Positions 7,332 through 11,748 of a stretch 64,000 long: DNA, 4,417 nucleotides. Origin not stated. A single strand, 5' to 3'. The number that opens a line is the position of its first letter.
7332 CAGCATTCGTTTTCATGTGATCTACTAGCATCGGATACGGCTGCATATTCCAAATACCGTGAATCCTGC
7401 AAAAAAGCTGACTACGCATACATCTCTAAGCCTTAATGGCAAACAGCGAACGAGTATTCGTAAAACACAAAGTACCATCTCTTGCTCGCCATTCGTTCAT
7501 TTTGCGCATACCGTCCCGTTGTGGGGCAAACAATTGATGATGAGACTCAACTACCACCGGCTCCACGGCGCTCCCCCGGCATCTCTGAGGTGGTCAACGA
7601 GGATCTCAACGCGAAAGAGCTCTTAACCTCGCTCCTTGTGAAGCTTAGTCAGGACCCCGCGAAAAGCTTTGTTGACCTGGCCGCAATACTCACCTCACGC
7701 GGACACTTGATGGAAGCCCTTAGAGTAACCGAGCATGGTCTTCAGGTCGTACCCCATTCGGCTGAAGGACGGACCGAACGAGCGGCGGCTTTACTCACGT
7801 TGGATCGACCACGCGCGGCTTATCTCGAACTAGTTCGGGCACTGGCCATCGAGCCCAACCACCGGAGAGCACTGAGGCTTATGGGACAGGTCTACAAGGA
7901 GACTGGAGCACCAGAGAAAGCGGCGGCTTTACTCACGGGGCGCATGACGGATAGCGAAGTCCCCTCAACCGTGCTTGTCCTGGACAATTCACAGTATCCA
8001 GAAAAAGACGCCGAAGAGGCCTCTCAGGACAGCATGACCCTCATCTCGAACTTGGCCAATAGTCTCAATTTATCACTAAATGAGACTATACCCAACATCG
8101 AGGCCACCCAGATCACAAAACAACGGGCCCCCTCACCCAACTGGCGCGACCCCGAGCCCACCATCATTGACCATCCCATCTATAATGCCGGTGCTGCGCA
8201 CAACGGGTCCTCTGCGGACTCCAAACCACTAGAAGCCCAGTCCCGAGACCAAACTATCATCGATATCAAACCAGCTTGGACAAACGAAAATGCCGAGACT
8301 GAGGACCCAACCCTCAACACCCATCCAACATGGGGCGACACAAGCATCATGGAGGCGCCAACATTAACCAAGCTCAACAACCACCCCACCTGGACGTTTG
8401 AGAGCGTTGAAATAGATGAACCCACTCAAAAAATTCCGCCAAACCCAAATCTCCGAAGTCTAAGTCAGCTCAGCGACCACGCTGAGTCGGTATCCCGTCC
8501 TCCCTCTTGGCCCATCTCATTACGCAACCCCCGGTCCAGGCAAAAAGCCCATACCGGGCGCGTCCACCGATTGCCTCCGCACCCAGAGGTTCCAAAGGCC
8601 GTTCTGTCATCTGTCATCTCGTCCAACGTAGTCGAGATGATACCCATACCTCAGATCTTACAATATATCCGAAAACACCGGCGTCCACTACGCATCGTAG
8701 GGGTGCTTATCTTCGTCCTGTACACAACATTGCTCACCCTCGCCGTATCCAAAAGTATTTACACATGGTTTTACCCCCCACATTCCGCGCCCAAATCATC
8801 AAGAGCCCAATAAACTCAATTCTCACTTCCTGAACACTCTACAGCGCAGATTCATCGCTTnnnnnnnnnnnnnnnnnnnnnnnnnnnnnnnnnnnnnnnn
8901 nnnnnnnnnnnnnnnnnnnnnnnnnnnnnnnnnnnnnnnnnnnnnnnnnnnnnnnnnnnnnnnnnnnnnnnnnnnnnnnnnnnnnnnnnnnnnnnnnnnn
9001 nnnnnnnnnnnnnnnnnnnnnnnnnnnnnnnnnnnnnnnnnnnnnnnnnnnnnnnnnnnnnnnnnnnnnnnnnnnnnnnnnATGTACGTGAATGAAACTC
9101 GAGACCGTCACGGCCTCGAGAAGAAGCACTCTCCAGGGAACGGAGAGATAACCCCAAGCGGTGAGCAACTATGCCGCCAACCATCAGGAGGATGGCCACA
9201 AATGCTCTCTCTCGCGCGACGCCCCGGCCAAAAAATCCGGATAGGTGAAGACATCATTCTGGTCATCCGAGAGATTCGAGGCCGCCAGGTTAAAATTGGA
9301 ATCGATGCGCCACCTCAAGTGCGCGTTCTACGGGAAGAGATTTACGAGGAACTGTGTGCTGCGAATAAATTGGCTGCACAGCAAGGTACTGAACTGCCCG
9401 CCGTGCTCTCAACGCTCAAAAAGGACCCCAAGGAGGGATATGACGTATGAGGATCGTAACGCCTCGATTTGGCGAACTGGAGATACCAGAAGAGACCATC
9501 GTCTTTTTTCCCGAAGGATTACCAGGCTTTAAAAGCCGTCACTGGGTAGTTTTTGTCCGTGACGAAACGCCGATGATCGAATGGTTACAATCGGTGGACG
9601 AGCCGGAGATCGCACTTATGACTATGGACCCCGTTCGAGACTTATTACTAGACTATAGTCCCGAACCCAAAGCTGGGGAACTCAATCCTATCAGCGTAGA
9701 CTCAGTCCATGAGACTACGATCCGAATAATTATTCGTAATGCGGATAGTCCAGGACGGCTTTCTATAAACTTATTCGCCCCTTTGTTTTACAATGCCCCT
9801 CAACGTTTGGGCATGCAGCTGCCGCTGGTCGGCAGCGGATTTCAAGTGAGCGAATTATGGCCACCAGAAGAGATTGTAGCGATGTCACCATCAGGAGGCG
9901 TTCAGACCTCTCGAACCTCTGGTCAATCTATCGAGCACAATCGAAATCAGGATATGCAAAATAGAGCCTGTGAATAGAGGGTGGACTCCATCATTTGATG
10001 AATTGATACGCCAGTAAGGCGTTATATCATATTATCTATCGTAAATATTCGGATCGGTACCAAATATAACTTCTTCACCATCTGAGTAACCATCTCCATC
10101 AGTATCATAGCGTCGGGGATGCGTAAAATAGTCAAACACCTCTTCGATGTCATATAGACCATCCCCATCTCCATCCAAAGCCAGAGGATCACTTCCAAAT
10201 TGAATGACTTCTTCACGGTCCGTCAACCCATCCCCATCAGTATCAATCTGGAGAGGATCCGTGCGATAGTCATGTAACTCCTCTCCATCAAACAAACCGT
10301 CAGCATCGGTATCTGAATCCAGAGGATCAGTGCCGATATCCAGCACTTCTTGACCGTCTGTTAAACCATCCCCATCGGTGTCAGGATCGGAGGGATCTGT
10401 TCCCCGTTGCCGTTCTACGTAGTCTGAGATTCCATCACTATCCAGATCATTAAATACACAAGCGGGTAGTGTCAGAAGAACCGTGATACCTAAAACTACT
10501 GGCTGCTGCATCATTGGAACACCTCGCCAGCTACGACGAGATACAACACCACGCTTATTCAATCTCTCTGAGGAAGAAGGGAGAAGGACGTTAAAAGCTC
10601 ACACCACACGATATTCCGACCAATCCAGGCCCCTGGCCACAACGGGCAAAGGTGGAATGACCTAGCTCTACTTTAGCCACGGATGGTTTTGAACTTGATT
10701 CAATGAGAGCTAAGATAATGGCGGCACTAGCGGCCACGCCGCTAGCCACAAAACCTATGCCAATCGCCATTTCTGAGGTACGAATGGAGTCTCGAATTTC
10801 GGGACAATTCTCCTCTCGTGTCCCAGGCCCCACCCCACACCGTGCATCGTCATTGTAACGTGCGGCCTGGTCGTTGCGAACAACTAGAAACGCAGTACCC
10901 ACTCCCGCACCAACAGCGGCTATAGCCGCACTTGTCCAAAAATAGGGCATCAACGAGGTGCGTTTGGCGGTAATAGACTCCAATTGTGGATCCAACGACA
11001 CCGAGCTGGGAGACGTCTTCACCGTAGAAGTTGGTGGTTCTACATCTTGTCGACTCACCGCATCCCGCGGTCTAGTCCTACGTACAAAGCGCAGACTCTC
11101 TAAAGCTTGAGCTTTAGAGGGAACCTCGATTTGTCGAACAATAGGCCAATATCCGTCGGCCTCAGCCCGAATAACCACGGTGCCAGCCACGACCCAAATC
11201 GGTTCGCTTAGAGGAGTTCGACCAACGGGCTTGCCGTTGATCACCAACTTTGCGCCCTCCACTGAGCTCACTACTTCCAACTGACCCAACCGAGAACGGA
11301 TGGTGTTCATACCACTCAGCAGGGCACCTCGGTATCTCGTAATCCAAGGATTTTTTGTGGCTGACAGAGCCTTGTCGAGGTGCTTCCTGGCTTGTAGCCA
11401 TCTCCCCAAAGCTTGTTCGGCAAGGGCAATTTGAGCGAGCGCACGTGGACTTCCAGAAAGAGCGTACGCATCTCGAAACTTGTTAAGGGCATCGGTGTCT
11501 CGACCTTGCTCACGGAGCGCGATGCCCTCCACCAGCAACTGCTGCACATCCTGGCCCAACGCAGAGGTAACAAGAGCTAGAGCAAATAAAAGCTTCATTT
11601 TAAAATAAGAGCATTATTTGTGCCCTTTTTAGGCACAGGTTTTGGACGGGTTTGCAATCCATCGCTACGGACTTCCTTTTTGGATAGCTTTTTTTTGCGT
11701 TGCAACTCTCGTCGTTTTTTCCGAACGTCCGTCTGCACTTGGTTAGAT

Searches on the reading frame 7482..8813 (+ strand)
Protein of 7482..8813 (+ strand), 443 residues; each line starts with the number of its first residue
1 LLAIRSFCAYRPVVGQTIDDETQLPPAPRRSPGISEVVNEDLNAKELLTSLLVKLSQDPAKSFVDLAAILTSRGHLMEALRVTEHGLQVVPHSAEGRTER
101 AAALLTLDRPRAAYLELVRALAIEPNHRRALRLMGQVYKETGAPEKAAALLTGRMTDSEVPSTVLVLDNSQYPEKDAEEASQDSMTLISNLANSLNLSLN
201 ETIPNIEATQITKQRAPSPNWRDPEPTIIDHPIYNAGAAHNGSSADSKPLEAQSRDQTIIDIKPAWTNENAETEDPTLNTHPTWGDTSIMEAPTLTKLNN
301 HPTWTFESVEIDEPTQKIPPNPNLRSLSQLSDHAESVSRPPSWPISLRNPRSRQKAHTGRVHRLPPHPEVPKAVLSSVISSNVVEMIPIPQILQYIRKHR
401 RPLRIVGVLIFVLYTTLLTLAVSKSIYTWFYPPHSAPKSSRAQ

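Call 16: search_protein_families(library=pfam, proteins=[window:7482-8813:+])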
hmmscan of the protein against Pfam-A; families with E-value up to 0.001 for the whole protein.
window:7482-8813:+ (443 aa): 3 families
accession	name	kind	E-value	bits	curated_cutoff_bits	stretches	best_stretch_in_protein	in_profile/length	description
PF13371.12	TPR_9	-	2.9e-05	24.4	35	1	67-134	2-69/73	Tetratricopeptide repeat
PF13428.12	TPR_14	-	0.00033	21.5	23.5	0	97-136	4-43/44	Tetratricopeptide repeat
PF14559.12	TPR_19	-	0.00034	21.3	25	0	108-151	5-48/68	Tetratricopeptide repeat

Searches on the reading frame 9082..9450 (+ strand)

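Call 16: search_protein_families(library=pfam, proteins=[window:9082-9450:+])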
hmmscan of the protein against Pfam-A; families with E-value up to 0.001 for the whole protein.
window:9082-9450:+ (122 aa): 1 family
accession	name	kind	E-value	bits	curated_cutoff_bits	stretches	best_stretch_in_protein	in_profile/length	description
PF02599.21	CsrA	-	1.8e-19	69.8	27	1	41-90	1-50/53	Global regulator protein family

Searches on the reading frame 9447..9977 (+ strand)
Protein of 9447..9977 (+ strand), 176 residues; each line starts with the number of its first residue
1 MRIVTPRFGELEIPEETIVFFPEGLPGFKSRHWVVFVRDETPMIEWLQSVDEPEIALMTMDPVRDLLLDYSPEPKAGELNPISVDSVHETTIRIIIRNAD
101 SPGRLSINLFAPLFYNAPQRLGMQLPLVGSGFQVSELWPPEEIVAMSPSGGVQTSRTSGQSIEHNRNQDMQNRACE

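Call 22: search_protein_families(library=pfam, proteins=[window:9447-9977:+])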
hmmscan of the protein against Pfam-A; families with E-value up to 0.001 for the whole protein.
window:9447-9977:+ (176 aa): 1 family
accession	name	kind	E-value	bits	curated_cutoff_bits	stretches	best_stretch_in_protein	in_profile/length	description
PF02623.20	FliW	-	7e-19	68.2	25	1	21-134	3-118/122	FliW protein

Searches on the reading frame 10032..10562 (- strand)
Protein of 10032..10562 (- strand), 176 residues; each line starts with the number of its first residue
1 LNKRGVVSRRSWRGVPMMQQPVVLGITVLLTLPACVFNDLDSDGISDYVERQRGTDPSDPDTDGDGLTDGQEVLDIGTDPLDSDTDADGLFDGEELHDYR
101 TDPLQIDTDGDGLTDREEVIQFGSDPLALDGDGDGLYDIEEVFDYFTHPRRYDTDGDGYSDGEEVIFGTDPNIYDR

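Call 43: search_protein_families(library=pfam, proteins=[window:10032-10562:-])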
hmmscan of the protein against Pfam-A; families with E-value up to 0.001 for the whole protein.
window:10032-10562:- (176 aa): 2 families
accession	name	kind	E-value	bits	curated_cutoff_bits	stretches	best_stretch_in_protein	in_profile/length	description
PF18884.5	TSP3_bac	-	2.3e-35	120.5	25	4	107-127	1-20/22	Bacterial TSP3 repeat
PF03495.19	Binary_toxB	-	1.3e-05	25.7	25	0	84-142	2-60/78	Clostridial binary toxin B/anthrax toxin PA Ca-binding domain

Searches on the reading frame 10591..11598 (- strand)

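Call 22: search_protein_families(library=pfam, proteins=[window:10591-11598:-])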
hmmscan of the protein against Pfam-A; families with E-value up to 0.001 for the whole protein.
window:10591-11598:- (335 aa): 3 families
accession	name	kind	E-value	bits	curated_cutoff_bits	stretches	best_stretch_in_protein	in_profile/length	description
PF08308.17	PEGA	-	5.7e-08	33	20.8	1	105-160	2-56/71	PEGA domain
PF07719.23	TPR_2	-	1.8e-05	24.9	27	0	51-81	1-31/34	Tetratricopeptide repeat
PF13424.12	TPR_12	-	0.00013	22.5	30.1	0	53-80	5-32/77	Tetratricopeptide repeat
